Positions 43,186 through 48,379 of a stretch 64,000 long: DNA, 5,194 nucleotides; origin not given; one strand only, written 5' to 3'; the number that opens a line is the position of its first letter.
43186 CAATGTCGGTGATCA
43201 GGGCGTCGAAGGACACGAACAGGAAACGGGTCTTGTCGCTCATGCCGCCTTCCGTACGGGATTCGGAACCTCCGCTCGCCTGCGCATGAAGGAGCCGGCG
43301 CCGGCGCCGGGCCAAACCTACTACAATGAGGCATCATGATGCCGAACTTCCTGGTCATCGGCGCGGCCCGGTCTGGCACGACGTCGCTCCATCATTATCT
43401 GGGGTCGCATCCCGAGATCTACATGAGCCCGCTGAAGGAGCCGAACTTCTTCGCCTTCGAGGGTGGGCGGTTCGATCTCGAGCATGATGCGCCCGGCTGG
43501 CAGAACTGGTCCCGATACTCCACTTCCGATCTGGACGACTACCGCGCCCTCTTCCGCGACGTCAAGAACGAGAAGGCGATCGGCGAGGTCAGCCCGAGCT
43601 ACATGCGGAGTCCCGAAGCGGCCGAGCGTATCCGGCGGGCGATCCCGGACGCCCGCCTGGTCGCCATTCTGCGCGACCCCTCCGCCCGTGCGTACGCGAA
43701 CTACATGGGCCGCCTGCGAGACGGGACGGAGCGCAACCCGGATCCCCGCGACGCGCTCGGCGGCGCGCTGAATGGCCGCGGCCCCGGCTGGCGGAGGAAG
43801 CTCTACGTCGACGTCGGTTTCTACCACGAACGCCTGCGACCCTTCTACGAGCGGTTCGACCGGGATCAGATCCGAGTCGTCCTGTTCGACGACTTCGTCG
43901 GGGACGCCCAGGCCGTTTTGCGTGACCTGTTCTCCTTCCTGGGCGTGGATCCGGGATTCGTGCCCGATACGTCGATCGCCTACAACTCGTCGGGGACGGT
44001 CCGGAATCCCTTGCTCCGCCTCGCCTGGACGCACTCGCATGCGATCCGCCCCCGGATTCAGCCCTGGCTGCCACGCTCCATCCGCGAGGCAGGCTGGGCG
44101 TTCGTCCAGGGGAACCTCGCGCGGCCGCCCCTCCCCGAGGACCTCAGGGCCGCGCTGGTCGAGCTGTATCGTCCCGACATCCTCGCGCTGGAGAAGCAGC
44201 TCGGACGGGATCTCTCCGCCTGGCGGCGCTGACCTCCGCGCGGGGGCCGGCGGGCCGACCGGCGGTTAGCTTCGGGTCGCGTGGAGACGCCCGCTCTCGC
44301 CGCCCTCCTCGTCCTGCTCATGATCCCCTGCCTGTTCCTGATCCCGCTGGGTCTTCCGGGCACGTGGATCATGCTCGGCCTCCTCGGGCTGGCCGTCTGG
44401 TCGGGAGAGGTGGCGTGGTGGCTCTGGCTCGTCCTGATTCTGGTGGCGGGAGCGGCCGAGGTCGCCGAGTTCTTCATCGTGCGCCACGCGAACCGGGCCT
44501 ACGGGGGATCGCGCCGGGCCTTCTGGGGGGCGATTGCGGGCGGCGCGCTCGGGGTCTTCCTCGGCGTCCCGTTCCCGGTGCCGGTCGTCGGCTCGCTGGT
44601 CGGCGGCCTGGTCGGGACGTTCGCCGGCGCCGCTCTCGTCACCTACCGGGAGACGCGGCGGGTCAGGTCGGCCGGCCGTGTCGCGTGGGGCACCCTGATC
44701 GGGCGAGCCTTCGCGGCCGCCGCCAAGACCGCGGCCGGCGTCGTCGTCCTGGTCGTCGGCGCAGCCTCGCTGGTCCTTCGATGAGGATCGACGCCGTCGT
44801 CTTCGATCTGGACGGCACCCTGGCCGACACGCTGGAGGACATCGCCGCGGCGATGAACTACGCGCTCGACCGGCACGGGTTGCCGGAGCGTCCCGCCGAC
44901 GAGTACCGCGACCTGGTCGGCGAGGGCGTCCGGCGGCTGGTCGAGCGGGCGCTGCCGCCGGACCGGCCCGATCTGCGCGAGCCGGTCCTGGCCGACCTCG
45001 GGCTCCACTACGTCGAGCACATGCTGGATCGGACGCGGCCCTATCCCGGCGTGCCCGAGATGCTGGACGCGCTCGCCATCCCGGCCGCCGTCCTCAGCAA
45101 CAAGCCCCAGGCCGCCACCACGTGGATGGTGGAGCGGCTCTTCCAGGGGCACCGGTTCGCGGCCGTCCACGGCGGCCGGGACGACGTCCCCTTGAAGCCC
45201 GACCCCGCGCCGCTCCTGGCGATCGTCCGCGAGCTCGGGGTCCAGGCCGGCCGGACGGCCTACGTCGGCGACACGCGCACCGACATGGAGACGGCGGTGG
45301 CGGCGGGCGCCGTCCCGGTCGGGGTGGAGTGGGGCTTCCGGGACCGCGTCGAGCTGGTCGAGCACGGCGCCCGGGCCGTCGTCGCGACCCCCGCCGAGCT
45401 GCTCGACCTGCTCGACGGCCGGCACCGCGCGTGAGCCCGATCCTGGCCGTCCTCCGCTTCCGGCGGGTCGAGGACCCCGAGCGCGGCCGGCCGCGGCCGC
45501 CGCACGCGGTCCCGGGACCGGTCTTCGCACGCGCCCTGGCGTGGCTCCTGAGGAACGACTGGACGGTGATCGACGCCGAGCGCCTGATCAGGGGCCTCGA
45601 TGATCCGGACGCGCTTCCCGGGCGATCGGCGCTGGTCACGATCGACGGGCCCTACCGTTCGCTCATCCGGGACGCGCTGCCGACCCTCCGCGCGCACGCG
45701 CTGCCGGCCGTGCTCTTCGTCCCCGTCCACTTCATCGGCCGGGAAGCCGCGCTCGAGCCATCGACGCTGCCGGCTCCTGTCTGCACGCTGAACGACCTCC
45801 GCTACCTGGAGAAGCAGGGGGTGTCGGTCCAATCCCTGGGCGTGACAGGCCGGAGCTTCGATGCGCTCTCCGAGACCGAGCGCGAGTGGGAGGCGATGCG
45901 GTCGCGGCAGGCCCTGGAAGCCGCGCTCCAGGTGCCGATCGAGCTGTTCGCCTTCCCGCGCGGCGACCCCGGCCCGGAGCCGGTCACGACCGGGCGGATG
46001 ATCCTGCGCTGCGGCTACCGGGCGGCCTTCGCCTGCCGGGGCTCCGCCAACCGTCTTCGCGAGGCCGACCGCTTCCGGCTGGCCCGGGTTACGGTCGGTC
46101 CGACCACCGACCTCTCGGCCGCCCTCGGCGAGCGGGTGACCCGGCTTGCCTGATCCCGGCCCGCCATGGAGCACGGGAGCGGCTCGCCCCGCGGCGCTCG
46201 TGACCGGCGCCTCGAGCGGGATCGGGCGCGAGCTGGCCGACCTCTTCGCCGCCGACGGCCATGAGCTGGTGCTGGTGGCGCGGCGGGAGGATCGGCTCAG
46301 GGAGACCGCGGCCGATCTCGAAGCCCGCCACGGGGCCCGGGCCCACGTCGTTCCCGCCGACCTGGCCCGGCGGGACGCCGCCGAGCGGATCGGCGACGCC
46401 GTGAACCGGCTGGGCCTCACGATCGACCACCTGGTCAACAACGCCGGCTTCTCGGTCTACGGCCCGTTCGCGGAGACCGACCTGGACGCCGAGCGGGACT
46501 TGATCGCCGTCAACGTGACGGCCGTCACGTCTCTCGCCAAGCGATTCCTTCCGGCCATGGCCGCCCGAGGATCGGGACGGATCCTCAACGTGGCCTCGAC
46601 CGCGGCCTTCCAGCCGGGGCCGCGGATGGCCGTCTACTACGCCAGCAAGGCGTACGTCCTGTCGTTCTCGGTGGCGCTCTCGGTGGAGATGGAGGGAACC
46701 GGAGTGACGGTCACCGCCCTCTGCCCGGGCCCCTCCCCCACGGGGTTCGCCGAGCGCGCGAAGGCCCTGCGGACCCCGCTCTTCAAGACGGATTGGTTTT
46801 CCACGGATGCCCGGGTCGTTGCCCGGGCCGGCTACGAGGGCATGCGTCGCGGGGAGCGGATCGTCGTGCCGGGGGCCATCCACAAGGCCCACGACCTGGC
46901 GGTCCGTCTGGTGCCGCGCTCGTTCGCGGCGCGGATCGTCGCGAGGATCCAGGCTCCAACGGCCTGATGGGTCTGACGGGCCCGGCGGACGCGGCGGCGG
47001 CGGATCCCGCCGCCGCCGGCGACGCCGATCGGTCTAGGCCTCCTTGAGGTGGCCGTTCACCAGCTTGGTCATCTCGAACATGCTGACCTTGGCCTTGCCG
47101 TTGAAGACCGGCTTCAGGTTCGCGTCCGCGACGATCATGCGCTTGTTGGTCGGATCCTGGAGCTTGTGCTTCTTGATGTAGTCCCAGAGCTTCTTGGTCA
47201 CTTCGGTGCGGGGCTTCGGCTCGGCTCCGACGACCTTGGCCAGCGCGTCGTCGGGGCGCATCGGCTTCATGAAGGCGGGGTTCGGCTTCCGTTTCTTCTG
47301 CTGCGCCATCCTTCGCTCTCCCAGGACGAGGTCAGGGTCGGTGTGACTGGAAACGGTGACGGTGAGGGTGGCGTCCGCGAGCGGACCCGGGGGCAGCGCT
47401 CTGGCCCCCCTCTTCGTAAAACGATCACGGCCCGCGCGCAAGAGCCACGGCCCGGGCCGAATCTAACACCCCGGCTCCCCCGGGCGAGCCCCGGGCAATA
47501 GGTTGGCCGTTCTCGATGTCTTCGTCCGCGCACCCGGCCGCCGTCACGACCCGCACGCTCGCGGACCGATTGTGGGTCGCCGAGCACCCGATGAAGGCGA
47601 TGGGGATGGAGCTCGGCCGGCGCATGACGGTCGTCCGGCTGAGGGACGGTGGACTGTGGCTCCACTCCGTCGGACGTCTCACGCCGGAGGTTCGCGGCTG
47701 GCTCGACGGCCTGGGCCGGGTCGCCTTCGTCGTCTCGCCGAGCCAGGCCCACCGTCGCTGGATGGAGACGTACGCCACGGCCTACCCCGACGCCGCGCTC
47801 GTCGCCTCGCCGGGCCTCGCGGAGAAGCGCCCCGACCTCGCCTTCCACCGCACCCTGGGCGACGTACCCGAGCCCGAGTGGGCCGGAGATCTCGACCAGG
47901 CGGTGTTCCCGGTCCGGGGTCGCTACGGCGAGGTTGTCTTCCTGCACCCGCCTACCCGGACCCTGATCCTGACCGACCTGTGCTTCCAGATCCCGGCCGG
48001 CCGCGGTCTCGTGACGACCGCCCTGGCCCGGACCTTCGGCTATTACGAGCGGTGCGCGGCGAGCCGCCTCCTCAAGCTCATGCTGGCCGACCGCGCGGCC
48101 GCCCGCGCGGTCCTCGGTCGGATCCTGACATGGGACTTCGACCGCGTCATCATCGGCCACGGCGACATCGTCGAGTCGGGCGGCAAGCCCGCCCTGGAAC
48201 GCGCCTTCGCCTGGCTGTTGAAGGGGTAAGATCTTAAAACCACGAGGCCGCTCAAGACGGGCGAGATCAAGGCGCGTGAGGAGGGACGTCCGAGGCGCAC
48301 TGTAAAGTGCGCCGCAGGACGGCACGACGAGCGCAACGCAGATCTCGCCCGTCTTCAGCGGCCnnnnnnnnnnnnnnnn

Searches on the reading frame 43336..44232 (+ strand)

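Call 29: search_protein_families(library=pfam, proteins=[window:43336-44232:+], max_evalue=0.0001)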
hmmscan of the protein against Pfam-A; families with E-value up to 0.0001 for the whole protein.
window:43336-44232:+ (298 aa): 2 families
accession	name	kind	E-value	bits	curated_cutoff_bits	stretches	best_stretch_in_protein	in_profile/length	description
PF13469.12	Sulfotransfer_3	-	7.9e-18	65.9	27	1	3-205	1-213/216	Sulfotransferase family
PF00685.33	Sulfotransfer_1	-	1.4e-05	25.1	22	1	4-205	3-182/255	Sulfotransferase domain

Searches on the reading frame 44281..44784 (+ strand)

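Call 29: search_protein_families(library=pfam, proteins=[window:44281-44784:+], max_evalue=0.0001)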
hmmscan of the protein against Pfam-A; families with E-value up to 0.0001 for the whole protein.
window:44281-44784:+ (167 aa): 1 family
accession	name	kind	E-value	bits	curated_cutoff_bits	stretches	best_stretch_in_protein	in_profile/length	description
PF04306.18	DUF456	-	1.1e-19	71.5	29.4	1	24-159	4-134/139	Protein of unknown function (DUF456)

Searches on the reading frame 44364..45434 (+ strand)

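Call 29: search_protein_families(library=pfam, proteins=[window:44364-45434:+], max_evalue=0.0001)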
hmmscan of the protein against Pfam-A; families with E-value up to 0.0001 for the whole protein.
window:44364-45434:+ (356 aa): 4 families
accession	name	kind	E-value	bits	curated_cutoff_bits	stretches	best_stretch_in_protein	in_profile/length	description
PF13419.12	HAD_2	-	7.9e-31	108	23.8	1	145-317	1-174/178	Haloacid dehalogenase-like hydrolase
PF00702.32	Hydrolase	-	1.4e-25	91.2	26.4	1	142-315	1-191/191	haloacid dehalogenase-like hydrolase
PF12710.13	HAD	-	3.4e-08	34.6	27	1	145-310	1-187/189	haloacid dehalogenase-like hydrolase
PF13242.12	Hydrolase_like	-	2.3e-07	31.1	22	1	278-337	4-66/75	HAD-hyrolase-like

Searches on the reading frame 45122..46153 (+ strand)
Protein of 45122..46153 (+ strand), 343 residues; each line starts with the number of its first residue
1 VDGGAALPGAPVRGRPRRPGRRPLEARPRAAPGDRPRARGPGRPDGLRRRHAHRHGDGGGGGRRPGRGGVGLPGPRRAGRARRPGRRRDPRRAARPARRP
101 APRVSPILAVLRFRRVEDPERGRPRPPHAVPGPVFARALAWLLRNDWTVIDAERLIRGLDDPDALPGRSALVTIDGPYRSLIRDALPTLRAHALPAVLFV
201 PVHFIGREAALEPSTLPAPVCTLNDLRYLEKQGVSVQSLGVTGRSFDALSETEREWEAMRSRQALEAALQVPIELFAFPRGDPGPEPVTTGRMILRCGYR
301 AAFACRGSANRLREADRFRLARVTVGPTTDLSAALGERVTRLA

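Call 29: search_protein_families(library=pfam, proteins=[window:45122-46153:+], max_evalue=0.0001)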
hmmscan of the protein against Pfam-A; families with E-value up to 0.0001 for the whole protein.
window:45122-46153:+ (343 aa): 1 family
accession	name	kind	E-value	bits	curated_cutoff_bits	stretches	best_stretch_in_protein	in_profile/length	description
PF01522.26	Polysacc_deac_1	-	2.5e-08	34.3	23.1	1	166-298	5-120/124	Polysaccharide deacetylase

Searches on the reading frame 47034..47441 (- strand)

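Call 29: search_protein_families(library=pfam, proteins=[window:47034-47441:-], max_evalue=0.0001)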
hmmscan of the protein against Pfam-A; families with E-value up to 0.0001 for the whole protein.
window:47034-47441:- (135 aa): 1 family
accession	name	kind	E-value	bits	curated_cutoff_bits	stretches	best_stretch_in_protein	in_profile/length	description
PF02201.23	SWIB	-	3.1e-29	101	25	1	59-132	1-74/74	SWIB/MDM2 domain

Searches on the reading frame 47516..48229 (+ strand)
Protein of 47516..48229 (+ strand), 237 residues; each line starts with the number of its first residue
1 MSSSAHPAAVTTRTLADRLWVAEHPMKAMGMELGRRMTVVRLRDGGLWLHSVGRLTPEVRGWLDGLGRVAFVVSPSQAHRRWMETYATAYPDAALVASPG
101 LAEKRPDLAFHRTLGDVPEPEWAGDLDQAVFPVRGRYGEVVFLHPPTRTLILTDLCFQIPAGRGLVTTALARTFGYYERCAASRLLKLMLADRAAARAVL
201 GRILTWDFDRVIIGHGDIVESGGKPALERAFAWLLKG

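Call 29: search_protein_families(library=pfam, proteins=[window:47516-48229:+], max_evalue=0.0001)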
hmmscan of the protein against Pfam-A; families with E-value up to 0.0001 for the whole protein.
window:47516-48229:+ (237 aa): 1 family
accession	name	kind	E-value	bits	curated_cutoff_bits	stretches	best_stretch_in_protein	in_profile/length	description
PF14234.11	DUF4336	-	1.7e-14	54.2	28.5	1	17-162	2-168/321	Domain of unknown function (DUF4336)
